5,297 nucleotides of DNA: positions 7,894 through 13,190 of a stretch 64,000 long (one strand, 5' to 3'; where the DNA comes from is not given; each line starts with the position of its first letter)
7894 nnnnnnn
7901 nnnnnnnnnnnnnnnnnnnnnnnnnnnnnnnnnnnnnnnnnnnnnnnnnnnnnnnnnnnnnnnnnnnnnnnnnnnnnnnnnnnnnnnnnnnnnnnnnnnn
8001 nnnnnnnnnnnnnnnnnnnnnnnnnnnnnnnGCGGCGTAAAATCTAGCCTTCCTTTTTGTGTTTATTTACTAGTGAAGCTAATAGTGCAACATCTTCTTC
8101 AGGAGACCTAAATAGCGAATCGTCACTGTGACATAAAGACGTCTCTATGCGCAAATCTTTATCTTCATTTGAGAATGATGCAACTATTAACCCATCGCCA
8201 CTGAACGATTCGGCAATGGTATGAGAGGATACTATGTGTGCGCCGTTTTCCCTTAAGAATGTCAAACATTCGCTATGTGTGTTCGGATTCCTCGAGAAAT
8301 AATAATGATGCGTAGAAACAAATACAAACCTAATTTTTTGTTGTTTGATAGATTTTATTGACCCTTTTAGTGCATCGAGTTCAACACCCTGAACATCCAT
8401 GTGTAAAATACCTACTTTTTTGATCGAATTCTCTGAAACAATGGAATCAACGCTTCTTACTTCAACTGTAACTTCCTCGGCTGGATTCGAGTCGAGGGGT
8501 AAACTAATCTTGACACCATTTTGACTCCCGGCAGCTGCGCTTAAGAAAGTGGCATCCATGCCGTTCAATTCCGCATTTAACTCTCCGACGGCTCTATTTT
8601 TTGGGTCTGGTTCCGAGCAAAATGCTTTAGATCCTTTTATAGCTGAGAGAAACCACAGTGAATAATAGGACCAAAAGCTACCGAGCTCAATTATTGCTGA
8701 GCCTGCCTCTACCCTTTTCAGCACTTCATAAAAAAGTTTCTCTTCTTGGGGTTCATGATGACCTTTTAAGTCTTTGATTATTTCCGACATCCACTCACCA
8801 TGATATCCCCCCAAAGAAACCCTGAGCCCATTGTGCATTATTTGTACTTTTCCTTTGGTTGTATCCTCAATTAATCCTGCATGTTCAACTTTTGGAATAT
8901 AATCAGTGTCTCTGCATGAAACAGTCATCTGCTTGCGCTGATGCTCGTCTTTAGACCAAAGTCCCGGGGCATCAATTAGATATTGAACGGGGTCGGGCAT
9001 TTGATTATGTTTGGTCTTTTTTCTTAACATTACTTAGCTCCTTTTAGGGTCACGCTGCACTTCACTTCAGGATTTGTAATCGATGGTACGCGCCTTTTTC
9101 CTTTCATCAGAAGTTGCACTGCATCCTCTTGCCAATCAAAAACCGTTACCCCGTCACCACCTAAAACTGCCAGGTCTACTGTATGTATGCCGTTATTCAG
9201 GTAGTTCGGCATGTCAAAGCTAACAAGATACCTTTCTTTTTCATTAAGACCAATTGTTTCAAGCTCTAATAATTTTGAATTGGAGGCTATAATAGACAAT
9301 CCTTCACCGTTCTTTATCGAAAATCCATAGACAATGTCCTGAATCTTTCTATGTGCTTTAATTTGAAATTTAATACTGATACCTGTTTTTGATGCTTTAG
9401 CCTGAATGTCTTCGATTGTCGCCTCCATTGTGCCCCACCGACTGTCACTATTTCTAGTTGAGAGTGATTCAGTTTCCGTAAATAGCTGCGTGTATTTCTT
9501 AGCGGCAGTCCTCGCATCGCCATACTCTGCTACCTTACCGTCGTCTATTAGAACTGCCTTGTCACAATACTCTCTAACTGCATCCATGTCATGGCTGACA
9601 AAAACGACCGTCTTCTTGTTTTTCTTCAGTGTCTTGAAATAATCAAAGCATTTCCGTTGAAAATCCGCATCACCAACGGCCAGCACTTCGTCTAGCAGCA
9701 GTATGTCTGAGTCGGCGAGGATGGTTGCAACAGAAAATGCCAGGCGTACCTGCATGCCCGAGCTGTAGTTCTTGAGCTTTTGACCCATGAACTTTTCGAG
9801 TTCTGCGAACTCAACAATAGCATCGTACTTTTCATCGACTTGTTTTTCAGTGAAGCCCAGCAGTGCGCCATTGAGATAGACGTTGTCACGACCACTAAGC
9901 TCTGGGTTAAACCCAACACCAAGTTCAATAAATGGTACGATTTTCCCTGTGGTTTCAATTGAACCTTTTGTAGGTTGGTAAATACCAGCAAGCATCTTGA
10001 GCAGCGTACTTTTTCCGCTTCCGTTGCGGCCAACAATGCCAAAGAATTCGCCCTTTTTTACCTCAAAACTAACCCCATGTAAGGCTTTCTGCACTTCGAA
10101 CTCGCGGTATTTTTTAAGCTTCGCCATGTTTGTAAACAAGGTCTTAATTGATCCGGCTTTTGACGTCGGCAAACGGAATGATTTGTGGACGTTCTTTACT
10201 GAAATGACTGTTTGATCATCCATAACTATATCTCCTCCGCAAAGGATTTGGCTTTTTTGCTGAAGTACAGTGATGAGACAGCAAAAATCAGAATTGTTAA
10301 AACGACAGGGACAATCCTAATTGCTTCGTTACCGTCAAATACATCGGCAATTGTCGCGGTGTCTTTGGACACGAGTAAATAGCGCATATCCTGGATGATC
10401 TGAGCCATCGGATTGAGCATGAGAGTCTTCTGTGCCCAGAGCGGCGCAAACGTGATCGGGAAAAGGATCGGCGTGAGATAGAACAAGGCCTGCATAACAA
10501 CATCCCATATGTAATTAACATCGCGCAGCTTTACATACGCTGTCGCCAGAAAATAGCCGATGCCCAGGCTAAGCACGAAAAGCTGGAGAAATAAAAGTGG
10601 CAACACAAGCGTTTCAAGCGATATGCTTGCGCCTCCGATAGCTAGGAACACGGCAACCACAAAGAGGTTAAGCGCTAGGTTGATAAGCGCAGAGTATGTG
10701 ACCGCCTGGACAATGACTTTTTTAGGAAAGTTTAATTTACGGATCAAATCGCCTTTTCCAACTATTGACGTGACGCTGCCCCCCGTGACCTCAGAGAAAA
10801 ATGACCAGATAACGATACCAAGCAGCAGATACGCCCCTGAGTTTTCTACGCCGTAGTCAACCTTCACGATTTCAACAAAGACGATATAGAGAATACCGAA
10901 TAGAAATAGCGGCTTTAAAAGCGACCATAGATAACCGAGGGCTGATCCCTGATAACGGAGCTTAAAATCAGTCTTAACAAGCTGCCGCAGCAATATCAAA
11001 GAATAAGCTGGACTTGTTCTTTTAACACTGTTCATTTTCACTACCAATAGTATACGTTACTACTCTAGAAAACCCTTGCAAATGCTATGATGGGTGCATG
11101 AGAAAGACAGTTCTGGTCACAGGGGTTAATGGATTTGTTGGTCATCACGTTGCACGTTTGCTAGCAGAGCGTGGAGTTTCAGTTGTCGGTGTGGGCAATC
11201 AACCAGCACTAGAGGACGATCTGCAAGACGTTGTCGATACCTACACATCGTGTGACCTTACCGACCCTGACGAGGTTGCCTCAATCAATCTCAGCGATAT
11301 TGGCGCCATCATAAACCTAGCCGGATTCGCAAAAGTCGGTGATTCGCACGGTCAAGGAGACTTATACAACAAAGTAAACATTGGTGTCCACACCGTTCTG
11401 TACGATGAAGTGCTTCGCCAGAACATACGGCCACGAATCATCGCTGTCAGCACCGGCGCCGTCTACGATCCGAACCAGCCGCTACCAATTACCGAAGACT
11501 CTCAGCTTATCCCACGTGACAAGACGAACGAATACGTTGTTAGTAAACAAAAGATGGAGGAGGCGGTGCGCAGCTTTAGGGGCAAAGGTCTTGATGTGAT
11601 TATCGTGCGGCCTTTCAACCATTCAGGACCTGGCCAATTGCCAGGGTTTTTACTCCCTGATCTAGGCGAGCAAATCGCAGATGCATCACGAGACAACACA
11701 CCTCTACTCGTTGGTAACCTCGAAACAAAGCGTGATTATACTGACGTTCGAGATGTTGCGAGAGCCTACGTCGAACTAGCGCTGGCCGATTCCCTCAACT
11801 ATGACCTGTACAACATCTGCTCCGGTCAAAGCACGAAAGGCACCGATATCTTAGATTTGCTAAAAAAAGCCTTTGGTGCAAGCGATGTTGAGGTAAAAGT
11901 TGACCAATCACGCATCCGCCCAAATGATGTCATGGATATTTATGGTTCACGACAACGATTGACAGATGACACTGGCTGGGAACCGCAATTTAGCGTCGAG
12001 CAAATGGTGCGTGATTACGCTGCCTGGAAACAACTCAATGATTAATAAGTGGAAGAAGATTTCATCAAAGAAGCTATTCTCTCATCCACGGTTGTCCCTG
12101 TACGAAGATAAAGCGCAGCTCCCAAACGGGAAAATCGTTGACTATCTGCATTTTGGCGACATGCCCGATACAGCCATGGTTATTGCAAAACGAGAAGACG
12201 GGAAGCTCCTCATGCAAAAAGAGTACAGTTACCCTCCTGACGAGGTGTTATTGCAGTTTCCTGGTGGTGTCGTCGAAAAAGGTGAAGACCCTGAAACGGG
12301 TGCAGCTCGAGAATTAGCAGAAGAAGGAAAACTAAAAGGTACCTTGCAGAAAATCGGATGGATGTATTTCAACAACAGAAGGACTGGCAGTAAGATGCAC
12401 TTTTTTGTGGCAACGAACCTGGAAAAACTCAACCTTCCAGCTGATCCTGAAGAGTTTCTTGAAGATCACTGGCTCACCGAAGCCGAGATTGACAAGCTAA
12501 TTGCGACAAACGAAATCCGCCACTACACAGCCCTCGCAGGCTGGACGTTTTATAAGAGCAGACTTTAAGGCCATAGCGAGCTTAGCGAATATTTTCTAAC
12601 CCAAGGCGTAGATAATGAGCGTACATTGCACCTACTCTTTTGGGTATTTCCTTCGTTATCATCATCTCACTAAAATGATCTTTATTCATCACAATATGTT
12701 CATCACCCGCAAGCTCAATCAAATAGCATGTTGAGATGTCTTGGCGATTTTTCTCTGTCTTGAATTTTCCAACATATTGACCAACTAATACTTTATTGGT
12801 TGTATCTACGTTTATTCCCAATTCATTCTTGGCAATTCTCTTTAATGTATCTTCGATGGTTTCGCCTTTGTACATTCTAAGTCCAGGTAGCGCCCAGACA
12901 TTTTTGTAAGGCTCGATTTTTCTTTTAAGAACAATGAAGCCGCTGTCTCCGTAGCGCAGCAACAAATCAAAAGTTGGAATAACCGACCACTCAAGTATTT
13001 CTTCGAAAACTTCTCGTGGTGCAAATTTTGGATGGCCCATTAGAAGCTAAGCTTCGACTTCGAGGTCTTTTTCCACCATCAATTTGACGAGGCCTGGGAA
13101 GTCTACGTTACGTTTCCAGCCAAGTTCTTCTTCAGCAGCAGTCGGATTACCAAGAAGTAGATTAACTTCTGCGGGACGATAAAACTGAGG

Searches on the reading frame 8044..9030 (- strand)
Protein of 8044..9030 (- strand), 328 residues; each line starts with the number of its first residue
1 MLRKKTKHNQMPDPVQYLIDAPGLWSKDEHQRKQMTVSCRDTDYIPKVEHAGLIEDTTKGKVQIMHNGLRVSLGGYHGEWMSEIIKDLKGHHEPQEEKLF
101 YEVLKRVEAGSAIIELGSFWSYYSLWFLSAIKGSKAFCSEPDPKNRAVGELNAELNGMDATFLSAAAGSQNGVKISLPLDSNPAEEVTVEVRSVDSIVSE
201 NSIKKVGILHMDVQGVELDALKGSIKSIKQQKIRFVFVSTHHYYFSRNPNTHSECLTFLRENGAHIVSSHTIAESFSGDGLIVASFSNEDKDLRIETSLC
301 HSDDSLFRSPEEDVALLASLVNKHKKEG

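Call 12: search_protein_families(library=pfam, proteins=[window:8044-9030:-], max_evalue=0.001)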
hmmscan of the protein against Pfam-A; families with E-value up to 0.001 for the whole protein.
window:8044-9030:- (328 aa): 1 family
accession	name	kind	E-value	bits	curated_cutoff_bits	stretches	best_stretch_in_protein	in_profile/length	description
PF05050.19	Methyltransf_21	-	1.8e-15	57.9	22.7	1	158-263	65-170/173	Methyltransferase FkbM domain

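Call 46: search_protein_families(library=ncbifam, proteins=[window:8044-9030:-], max_evalue=0.00001)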
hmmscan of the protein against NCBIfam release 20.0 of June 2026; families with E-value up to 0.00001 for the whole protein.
window:8044-9030:- (328 aa): 1 family
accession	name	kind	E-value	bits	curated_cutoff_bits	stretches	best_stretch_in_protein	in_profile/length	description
TIGR01444.1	fkbM_fam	subfamily_domain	2.3e-17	63.8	37.7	1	113-234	2-137/143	FkbM family methyltransferase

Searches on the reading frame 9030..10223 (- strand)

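Call 12: search_protein_families(library=pfam, proteins=[window:9030-10223:-], max_evalue=0.001)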
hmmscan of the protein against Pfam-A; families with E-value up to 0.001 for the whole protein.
window:9030-10223:- (397 aa): 5 families
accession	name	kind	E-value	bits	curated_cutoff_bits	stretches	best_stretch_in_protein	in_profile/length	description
PF00005.33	ABC_tran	-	1.6e-22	81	25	1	48-180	1-135/137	ABC transporter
PF14524.12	Wzt_C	-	2.2e-15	57.4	30.4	1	261-373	3-129/143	Wzt C-terminal domain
PF13304.12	AAA_21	-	1e-05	26.2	27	1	60-86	1-27/304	AAA domain, putative AbiEii toxin, Type IV TA system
PF13555.12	AAA_29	-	0.00049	20.2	27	0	49-75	13-39/61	P-loop containing region of AAA domain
PF13476.12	AAA_23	-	0.00085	20.4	27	1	39-78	7-39/201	AAA domain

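Call 46: search_protein_families(library=ncbifam, proteins=[window:9030-10223:-], max_evalue=0.00001)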
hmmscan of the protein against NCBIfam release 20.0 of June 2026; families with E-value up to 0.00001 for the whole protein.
window:9030-10223:- (397 aa): 182 families (the best 25 are shown)
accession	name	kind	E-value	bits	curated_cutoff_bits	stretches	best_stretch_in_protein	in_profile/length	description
NF010065.0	PRK13545.1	equivalog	1.5e-59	202.1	538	1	9-258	7-248/549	teichoic acids export protein ATP-binding subunit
NF050108.1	galactan_ABC_ATP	equivalog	2.8e-57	193.7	400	1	9-245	3-241/244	galactan export ABC transporter ATP-binding subunit Wzt/RfbE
NF010066.0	PRK13546.1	equivalog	1.9e-53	181.6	320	1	6-255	4-245/264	teichoic acids export ABC transporter ATP-binding subunit TagH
TIGR01188.1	drrA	subfamily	1.7e-37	129.4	312.45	1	42-298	3-273/302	daunorubicin resistance ABC transporter, ATP-binding protein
TIGR04521.1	ECF_ATPase_2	equivalog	2.5e-33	115.3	330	2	121-247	112-239/279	energy-coupling factor transporter ATPase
NF010060.0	PRK13537.1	equivalog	4.8e-29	101.2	521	1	35-235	20-228/314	nodulation factor ABC transporter ATP-binding protein NodI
TIGR04520.1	ECF_ATPase_1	equivalog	6.4e-29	101.2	315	2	38-93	9-63/269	energy-coupling factor transporter ATPase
NF000355.4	ribo_prot_ABC_F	equivalog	7.8e-28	97.6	380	1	40-286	10-247/499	ribosomal protection-like ABC-F family protein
NF009945.0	PRK13409.1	equivalog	2.1e-27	96.1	469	2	26-243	338-544/592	ribosome biogenesis/translation initiation ATPase RLI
NF010068.0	PRK13548.1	equivalog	4.8e-27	94.7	261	2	125-242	110-232/261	heme ABC transporter ATP-binding protein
TIGR01186.1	proV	subfamily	2e-26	93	326.6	1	45-262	6-243/363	betaine/proline/choline family ABC transporter ATP-binding protein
NF010059.0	PRK13536.1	equivalog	9.2e-26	90.4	549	1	11-233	24-255/342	nodulation factor ABC transporter ATP-binding protein NodI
NF033858.1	ABC2_perm_RbbA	equivalog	1.4e-25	89.5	1050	1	40-242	274-486/909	ribosome-associated ATPase/putative transporter RbbA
NF040873.1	AztA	equivalog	3.4e-25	88.7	220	1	42-220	2-186/191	zinc ABC transporter ATP-binding protein AztA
NF010156.0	PRK13635.1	equivalog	6.2e-25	87.9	392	2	38-94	14-69/279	energy-coupling factor ABC transporter ATP-binding protein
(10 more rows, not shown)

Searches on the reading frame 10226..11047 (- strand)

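Call 12: search_protein_families(library=pfam, proteins=[window:10226-11047:-], max_evalue=0.001)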
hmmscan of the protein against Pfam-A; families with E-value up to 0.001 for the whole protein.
window:10226-11047:- (273 aa): 1 family
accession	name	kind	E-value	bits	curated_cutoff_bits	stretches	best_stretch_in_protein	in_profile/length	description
PF01061.29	ABC2_membrane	-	1.7e-17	64.1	26.9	1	20-224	3-209/211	ABC-2 type transporter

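Call 46: search_protein_families(library=ncbifam, proteins=[window:10226-11047:-], max_evalue=0.00001)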
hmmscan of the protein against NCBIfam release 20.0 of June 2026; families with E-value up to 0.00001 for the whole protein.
window:10226-11047:- (273 aa): 1 family
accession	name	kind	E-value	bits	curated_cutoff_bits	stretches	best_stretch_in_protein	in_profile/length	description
NF050109.1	galactan_ABC_perm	equivalog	6.6e-13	48.8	380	1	19-234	23-242/272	galactan export ABC transporter permease subunit Wzm/RfbD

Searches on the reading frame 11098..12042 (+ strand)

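Call 12: search_protein_families(library=pfam, proteins=[window:11098-12042:+], max_evalue=0.001)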
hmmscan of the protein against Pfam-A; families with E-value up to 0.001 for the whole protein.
window:11098-12042:+ (315 aa): 6 families
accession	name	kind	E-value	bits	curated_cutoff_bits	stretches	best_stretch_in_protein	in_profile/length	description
PF01370.27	Epimerase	-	2.1e-42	145.6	20.9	1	5-241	1-240/240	NAD dependent epimerase/dehydratase family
PF16363.11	GDP_Man_Dehyd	-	7.3e-39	134.6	27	1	6-306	1-331/332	GDP-mannose 4,6 dehydratase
PF04321.23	RmlD_sub_bind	-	1.5e-14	54.3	27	1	4-171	2-147/287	RmlD substrate binding domain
PF01073.25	3Beta_HSD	-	1.4e-10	41.2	22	1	6-162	1-162/280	3-beta hydroxysteroid dehydrogenase/isomerase family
PF13460.12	NAD_binding_10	-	1.3e-09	38.7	27.2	1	9-172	1-143/184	NAD(P)H-binding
PF07993.18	NAD_binding_4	-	9.9e-05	22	20.1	0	114-172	132-204/258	Male sterility protein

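Call 46: search_protein_families(library=ncbifam, proteins=[window:11098-12042:+], max_evalue=0.00001)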
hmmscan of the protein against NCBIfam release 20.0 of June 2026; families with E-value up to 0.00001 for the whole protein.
window:11098-12042:+ (315 aa): 20 families
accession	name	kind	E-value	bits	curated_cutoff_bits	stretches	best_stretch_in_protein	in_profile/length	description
TIGR01179.1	galE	equivalog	5.9e-31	107.5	262.3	1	5-312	2-326/332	UDP-glucose 4-epimerase GalE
TIGR04180.1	EDH_00030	hypoth_equivalog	1.5e-29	103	475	1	5-299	1-297/297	NAD-dependent 4,6-dehydratase LegB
TIGR01181.1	dTDP_gluc_dehyt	equivalog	9.8e-24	84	365.1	1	5-313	2-313/321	dTDP-glucose 4,6-dehydratase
TIGR03466.1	HpnA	hypoth_equivalog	9.5e-18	64.2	367.65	1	4-276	2-263/327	hopanoid-associated sugar epimerase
NF042422.1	oxyalk_red_OleD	equivalog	1.4e-13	51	580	1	5-268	3-259/329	2-alkyl-3-oxoalkanoate reductase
NF052578.1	StrlDmthSdmBMthl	equivalog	2.1e-12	47.5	600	1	4-266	2-252/328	sterol demethylase protein SdmB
TIGR02197.1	heptose_epim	equivalog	1.6e-11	43.9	274.6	1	5-310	1-312/316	ADP-glyceromanno-heptose 6-epimerase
TIGR01214.1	rmlD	equivalog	8.7e-10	38.2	224.05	1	4-171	1-146/285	dTDP-4-dehydrorhamnose reductase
NF043036.1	ErythonDh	equivalog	7e-09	35.3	325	1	5-164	3-167/321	D-erythronate dehydrogenase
NF042423.1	oxyalk_red_Shew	equivalog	8.3e-09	35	580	1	3-225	9-218/331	2-alkyl-3-oxoalkanoate reductase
TIGR01472.1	gmd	equivalog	1.4e-08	34.3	415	1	4-306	2-333/342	GDP-mannose 4,6-dehydratase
NF047922.1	GDPFucSynFcl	equivalog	1.7e-08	34.2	500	1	2-310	2-300/308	GDP-L-fucose synthase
NF007956.0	PRK10675.1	subfamily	1.9e-08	33.9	394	1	4-312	2-330/338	UDP-glucose 4-epimerase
NF008872.0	PRK11908.1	equivalog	7.5e-08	31.8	294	1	3-180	2-184/349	bifunctional UDP-4-keto-pentose/UDP-xylose synthase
TIGR01746.1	Thioester-redct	subfamily_domain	1e-07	31.5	213.35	0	111-286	127-307/371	thioester reductase domain-containing protein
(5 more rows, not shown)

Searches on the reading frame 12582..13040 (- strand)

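Call 46: search_protein_families(library=ncbifam, proteins=[window:12582-13040:-], max_evalue=0.00001)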
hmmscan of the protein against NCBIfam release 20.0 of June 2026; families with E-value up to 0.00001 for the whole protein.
window:12582-13040:- (152 aa): 1 family
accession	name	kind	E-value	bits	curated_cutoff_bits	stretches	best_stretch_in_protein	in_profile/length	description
NF011963.0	PRK15434.1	subfamily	4.3e-09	36.3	146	1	13-108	9-104/159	GDP-mannose mannosyl hydrolase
